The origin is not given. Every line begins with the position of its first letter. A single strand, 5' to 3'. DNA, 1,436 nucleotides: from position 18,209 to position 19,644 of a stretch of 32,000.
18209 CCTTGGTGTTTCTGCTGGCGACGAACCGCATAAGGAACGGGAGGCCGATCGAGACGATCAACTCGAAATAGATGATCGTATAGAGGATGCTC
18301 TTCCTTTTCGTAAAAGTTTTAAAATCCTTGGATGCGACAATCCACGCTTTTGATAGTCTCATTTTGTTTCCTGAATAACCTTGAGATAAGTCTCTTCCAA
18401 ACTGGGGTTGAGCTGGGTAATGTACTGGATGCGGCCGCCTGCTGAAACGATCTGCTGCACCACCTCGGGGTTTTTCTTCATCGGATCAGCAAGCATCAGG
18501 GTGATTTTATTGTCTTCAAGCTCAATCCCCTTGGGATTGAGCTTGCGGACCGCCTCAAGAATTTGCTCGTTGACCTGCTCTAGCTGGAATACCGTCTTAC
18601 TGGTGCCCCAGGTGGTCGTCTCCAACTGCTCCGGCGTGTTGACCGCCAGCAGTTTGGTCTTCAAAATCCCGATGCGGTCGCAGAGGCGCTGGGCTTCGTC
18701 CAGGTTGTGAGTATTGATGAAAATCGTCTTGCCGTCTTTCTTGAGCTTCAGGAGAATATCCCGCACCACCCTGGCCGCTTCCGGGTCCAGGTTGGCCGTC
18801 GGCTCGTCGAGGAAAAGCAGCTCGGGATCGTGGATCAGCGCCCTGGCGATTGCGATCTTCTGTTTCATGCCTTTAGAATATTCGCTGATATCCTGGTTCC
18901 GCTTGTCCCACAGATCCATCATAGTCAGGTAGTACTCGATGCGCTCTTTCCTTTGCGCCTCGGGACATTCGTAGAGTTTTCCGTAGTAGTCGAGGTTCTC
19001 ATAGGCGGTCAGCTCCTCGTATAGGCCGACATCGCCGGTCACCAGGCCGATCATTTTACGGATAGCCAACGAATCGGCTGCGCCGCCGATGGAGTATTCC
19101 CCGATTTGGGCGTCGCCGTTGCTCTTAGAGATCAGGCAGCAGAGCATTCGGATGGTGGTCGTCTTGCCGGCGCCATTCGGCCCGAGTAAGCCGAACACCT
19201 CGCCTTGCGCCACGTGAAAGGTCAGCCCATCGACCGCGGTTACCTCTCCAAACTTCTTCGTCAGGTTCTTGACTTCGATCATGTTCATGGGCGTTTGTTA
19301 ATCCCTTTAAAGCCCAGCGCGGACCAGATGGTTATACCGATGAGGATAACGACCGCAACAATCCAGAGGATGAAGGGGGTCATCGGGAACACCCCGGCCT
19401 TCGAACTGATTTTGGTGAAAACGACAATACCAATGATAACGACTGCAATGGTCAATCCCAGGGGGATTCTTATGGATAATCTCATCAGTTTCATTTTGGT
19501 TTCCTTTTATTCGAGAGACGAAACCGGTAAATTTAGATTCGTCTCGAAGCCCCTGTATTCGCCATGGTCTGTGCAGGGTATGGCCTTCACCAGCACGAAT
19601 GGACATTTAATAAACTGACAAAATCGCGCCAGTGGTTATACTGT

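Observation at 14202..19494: Split, order-permuted, membrane-anchored DUF1214 + DUF1254 gene pairs in two tandem copies inside an ABC-2 exporter operon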

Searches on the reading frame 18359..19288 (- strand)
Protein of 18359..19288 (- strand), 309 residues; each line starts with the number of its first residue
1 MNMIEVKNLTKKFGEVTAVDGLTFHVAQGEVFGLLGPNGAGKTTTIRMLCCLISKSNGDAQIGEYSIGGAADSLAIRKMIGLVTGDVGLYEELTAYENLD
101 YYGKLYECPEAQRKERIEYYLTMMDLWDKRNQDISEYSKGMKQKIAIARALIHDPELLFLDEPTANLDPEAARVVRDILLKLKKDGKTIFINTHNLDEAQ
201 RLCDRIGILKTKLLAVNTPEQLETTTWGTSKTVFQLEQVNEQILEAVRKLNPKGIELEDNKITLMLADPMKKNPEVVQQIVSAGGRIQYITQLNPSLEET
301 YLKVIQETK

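Call 3: search_protein_families(library=pfam, proteins=[window:18359-19288:-], max_evalue=0.01)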
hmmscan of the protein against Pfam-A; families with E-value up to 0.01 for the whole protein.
window:18359-19288:- (309 aa): 4 families
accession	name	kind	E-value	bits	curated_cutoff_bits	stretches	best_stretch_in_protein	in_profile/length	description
PF00005.33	ABC_tran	-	7.5e-30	104.7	25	1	20-165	2-137/137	ABC transporter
PF13304.12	AAA_21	-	1.9e-14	54.9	27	1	129-195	230-299/304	AAA domain, putative AbiEii toxin, Type IV TA system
PF13175.12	AAA_15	-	2e-05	24.8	32.1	0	152-195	326-370/374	AAA ATPase domain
PF13732.12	DrrA1-3_C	-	0.00022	22.3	27.4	1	247-304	25-80/81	ATP-binding protein DrrA1-3-like, C-terminal domain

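Call 4: search_protein_families(library=ncbifam, proteins=[window:18359-19288:-], max_evalue=0.01)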
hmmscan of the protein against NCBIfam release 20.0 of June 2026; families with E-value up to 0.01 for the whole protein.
window:18359-19288:- (309 aa): 193 families (the best 25 are shown)
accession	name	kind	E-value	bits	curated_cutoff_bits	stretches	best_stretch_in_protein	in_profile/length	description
TIGR01188.1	drrA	subfamily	1.1e-81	274.4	312.45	1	11-305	1-301/302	daunorubicin resistance ABC transporter, ATP-binding protein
NF033858.1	ABC2_perm_RbbA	equivalog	1.1e-58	198.9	1050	1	3-226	266-488/909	ribosome-associated ATPase/putative transporter RbbA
TIGR03522.1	GldA_ABC_ATP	equivalog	1.2e-54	185.8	402.6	1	4-301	3-297/301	gliding motility-associated ABC transporter ATP-binding subunit GldA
NF010060.0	PRK13537.1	equivalog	5.7e-50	170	521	1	3-228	15-239/314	nodulation factor ABC transporter ATP-binding protein NodI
NF010059.0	PRK13536.1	equivalog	1.1e-49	169.1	549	1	3-270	43-307/342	nodulation factor ABC transporter ATP-binding protein NodI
TIGR01288.1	nodI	equivalog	1.4e-47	162.2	424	1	4-304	5-296/303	nodulation factor ABC transporter ATP-binding protein NodI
TIGR03740.1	galliderm_ABC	subfamily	6.7e-46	156.8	309.75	1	5-215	2-203/223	lantibiotic protection ABC transporter ATP-binding subunit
TIGR03864.1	PQQ_ABC_ATP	hypoth_equivalog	3e-43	148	302.25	1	4-225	2-222/236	ABC transporter, ATP-binding subunit, PQQ-dependent alcohol dehydrogenase system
TIGR01186.1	proV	subfamily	1.3e-41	142.9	326.6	1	11-222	1-217/363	betaine/proline/choline family ABC transporter ATP-binding protein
TIGR02673.1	FtsE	equivalog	1.5e-40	139.2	264.85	1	3-210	1-211/214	cell division ATP-binding protein FtsE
TIGR04406.1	LPS_export_lptB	equivalog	8.9e-40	136.5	240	1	4-222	2-222/239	LPS export ABC transporter ATP-binding protein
TIGR02315.1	ABC_phnC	equivalog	3.2e-37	128.3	266.1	1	3-224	1-235/243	phosphonate ABC transporter ATP-binding protein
TIGR03608.1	L_ocin_972_ABC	subfamily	4.2e-37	127.6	254.85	1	6-205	1-202/206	putative bacteriocin export ABC transporter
NF047930.1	ABC_ATP_B6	equivalog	1.6e-36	126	670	1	3-225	2-226/510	putative B6 ABC transporter ATP-binding protein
TIGR03265.1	PhnT2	equivalog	2.9e-36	125.4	457.7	1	2-224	3-224/353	putative 2-aminoethylphosphonate ABC transporter ATP-binding protein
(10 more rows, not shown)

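Call 73: search_protein_families(library=padloc, proteins=[window:18359-19288:-], max_evalue=0.001)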
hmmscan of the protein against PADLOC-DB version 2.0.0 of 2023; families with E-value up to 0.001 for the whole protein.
window:18359-19288:- (309 aa): 16 families
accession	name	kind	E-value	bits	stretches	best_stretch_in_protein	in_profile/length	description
PDLC04135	mad3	-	2.7e-32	110.7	2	124-223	251-357/374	mads_3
PDLC02980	AriA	-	5.1e-14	50.9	1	129-195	230-299/304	-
PDLC04213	HEC-02A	-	2.5e-13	48.3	1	144-195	216-272/337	-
PDLC04140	mad8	-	7.9e-12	43.3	1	19-200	17-238/314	mads_8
PDLC04214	HEC-02A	-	2.2e-08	31.8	1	129-195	208-278/338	-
PDLC04146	HEC-02B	-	3.6e-08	30.8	1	151-196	235-280/344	-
PDLC03878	NsnB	-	5.1e-07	27.8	0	148-196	230-278/345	-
PDLC02979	AriA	-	2.3e-06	25.6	0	152-195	325-369/373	-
PDLC02335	AbiLi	-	4.5e-06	24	1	31-196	78-238/326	AbiLi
PDLC00075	GajA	-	1.8e-05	21.4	0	129-196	241-307/536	AAA ATPase domain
PDLC02358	Old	-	5.6e-05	20.1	0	154-194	284-324/578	Old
PDLC02914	ATPase-Toprim_I-B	-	0.0001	19.7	0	139-196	187-245/443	-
PDLC04664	PDC-M47A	-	0.00019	18.5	1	153-195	320-362/461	-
PDLC04242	PDC-M01A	-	0.0002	17.7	0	134-220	404-494/566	-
PDLC04175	HEC-01A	-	0.0003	17.9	0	132-193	244-306/363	-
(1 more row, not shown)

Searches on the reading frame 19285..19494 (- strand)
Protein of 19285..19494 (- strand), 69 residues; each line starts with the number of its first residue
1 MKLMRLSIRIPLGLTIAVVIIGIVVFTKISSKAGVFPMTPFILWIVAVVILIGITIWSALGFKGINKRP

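Call 3: search_protein_families(library=pfam, proteins=[window:19285-19494:-], max_evalue=0.01)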
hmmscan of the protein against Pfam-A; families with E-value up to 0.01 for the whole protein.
window:19285-19494:- (69 aa): 0 families

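Call 4: search_protein_families(library=ncbifam, proteins=[window:19285-19494:-], max_evalue=0.01)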
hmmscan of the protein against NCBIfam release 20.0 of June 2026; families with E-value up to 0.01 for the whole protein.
window:19285-19494:- (69 aa): 0 families

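Call 73: search_protein_families(library=padloc, proteins=[window:19285-19494:-], max_evalue=0.001)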
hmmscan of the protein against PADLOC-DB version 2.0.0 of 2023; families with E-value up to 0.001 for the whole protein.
window:19285-19494:- (69 aa): 0 families
